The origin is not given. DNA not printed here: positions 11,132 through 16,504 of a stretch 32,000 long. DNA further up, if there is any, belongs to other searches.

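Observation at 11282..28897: Half the window is one co-directional cluster: consensus promoter, two retropepsin-like genes, then three giant envelope proteins with unrelated repeat architectures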

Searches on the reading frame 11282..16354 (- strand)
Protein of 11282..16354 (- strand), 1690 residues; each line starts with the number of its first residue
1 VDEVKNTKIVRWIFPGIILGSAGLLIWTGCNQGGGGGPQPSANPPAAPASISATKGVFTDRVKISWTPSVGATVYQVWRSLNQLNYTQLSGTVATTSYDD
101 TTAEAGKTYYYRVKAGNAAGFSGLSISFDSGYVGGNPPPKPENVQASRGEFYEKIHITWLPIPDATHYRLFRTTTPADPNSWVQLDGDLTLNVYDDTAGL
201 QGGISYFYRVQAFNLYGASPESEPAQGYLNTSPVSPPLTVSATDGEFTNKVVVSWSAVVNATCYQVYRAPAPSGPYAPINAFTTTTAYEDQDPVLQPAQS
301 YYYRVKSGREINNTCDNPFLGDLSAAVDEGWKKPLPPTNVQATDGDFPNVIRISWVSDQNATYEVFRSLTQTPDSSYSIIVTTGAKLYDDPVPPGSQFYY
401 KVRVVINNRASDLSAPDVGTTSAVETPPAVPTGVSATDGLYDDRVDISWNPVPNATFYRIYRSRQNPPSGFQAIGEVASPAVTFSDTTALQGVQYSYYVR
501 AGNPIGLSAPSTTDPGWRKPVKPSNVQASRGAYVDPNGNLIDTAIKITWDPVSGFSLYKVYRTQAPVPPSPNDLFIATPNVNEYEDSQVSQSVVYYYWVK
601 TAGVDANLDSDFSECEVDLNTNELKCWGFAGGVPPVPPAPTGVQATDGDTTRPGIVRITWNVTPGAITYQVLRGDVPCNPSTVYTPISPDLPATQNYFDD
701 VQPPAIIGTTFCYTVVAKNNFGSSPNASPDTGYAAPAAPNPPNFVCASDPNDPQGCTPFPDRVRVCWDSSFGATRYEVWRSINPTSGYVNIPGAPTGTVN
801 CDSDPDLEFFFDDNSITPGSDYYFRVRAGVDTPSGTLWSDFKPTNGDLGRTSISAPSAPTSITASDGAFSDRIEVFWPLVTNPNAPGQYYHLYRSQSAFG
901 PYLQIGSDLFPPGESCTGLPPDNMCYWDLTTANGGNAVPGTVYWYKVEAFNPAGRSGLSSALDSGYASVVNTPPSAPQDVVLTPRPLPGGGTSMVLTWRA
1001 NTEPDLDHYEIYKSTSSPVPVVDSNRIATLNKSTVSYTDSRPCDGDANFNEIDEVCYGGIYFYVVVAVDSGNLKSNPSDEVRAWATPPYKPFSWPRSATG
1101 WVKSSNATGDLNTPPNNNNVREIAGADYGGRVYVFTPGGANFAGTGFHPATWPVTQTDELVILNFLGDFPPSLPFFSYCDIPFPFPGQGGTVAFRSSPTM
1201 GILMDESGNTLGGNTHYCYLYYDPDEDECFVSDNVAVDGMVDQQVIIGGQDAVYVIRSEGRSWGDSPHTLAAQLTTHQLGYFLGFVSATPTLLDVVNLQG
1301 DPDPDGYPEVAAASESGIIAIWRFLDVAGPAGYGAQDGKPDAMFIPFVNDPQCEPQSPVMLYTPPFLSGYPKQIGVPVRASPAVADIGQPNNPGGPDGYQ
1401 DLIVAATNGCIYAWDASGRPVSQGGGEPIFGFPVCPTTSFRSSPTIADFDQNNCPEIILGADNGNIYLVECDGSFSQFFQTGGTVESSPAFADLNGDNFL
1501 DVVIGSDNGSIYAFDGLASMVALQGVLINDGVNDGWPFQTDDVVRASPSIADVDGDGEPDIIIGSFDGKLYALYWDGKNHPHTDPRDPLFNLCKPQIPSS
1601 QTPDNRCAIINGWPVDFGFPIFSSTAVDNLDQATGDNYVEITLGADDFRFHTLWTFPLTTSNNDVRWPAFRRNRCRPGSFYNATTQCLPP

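Call 4: search_protein_families(library=pfam, proteins=[window:11282-16354:-], max_evalue=0.01)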
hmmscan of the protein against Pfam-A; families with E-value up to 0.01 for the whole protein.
window:11282-16354:- (1690 aa): 7 families
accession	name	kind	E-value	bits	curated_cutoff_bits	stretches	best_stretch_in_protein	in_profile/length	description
PF01839.29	FG-GAP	-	2e-12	47.2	22.1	2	1487-1512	3-35/37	FG-GAP repeat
PF00041.27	fn3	-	2.6e-12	47.2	25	1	47-125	2-78/84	Fibronectin type III domain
PF21910.2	GH85_C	-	2.4e-10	41.1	27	0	544-582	18-53/95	GH85 endohexosaminidases, C-terminal domain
PF13517.12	FG-GAP_3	-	3.9e-08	34.2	26.9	1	1448-1504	1-61/61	FG-GAP-like repeat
PF13570.13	Beta-prop_ACSF4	-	7.2e-08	32.6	133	2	1442-1574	7-119/329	Beta-alanine-activating enzyme, beta-propeller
PF16655.11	PhoD_N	-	9.9e-08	32.9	30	0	295-311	66-82/90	PhoD-like phosphatase, N-terminal domain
PF24489.1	Ig_J_second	-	0.00022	21.6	27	0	47-122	2-84/105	Tip attachment protein J second Ig-like domain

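Call 7: search_protein_families(library=ncbifam, proteins=[window:11282-16354:-], max_evalue=0.01)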
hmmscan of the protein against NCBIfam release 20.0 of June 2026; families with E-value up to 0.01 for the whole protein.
window:11282-16354:- (1690 aa): 2 families
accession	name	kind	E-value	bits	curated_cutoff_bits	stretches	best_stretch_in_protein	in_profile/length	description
NF052323.1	T9SSA_dep_M6i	equivalog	2.8e-07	28.9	600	1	1439-1520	784-873/1043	T9SS-dependent M6-like inactivated metalloprotease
NF041898.1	pec_ly_PelI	equivalog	1.1e-05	24.7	620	0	457-501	48-92/349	pectate lyase PelI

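Call 63: search_solved_structures(query=window:11282-16354:-, max_evalue=0.01)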
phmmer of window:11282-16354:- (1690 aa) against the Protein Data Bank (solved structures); distinct sequences matched with E-value up to 0.01: 17.
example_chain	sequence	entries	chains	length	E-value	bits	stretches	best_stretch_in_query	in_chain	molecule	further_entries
6tji_A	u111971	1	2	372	7.5e-25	89.6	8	1456-1578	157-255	Cake10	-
6tjh_A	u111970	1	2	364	2.4e-23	84.7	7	1456-1578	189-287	Cake9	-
6tjg_A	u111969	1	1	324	1e-20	75.9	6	1456-1578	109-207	Cake8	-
6tjf_A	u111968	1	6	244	1.9e-15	58.5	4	1456-1578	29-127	Cake6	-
8prj_A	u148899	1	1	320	5.1e-13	50.4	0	1456-1513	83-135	v31Bagel8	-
6tje_A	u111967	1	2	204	5.4e-13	50.3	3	1456-1578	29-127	Cake5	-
8g4l_bm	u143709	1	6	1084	4.7e-08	33.9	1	43-256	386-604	Titin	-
6tjd_A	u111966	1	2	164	6.9e-08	33.4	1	1456-1573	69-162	Cake4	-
3hxj_A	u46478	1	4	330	1e-06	29.5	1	1456-1579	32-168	Pyrrolo-quinoline quinone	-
6tjc_A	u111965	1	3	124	5.4e-06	27.1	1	1457-1573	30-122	Cake3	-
8pra_A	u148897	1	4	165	6.5e-06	26.8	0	1456-1493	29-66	Cell surface protein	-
8prs_A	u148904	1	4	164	8.1e-06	26.5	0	1457-1578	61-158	nvBagel4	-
8bvo_A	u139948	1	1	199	1.2e-05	26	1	44-226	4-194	Titin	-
8bxr_A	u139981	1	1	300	4.2e-05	24.1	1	45-226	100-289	Titin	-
3mpc_A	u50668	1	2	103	0.00051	20.6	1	43-116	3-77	Fn3-like protein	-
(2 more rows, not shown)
